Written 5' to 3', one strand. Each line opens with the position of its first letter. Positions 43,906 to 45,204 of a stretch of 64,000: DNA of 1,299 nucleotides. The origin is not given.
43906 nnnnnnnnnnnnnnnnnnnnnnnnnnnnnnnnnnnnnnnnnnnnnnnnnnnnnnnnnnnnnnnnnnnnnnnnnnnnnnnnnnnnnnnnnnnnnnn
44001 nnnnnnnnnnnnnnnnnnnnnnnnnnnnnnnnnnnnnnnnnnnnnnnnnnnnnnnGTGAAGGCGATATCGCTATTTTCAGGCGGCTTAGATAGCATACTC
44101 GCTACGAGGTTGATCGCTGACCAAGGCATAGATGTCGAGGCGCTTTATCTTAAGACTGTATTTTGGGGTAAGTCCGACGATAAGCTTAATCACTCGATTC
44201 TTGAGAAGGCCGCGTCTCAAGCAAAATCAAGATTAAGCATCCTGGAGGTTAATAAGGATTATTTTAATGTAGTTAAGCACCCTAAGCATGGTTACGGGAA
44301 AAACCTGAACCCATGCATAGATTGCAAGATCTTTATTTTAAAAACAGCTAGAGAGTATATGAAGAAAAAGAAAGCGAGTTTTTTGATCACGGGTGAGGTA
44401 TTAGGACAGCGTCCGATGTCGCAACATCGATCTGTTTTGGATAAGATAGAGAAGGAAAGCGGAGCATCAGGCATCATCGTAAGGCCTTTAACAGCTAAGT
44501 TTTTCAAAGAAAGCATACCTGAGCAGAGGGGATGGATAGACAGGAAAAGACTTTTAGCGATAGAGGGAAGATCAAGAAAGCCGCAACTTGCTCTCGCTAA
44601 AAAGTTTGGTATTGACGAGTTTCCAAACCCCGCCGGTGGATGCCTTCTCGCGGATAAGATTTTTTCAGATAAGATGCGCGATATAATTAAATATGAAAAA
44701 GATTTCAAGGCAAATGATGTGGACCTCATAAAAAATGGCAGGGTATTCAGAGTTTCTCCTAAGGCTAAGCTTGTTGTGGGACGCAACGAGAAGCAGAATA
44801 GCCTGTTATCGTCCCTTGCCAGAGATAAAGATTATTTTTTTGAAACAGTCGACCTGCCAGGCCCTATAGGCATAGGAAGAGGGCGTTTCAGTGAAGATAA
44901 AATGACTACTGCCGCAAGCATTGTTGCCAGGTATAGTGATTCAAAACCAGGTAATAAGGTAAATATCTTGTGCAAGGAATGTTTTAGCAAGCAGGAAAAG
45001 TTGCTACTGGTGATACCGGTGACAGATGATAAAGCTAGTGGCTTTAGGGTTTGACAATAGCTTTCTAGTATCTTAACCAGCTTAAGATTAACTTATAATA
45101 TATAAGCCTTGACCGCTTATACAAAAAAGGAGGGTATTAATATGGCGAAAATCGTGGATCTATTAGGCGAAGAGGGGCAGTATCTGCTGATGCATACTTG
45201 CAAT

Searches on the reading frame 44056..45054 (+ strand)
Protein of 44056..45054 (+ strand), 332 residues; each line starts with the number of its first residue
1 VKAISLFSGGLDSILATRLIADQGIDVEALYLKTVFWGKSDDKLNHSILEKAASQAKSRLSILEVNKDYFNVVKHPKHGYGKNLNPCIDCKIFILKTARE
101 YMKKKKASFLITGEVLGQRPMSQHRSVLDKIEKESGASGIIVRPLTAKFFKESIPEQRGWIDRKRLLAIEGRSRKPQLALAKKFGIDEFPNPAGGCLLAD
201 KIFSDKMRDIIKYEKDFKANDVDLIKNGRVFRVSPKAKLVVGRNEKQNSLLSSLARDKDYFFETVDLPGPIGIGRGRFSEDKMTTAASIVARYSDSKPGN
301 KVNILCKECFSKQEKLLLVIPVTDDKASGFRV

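Call 13: search_protein_families(library=pfam, proteins=[window:44056-45054:+], max_evalue=0.001)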
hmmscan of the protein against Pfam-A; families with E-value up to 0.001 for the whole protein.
window:44056-45054:+ (332 aa): 3 families
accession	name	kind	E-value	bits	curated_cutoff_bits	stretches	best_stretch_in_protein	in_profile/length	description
PF18297.6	NFACT-R_2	-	4.8e-21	75.3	26.9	1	228-328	1-101/104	NFACT protein RNA binding domain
PF02568.20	ThiI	-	1.1e-11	45.2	20.5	1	2-146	5-145/197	Thiamine biosynthesis protein (ThiI)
PF03054.22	tRNA_Me_trans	-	1e-06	29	20.6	1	2-114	2-126/202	tRNA methyl transferase HUP domain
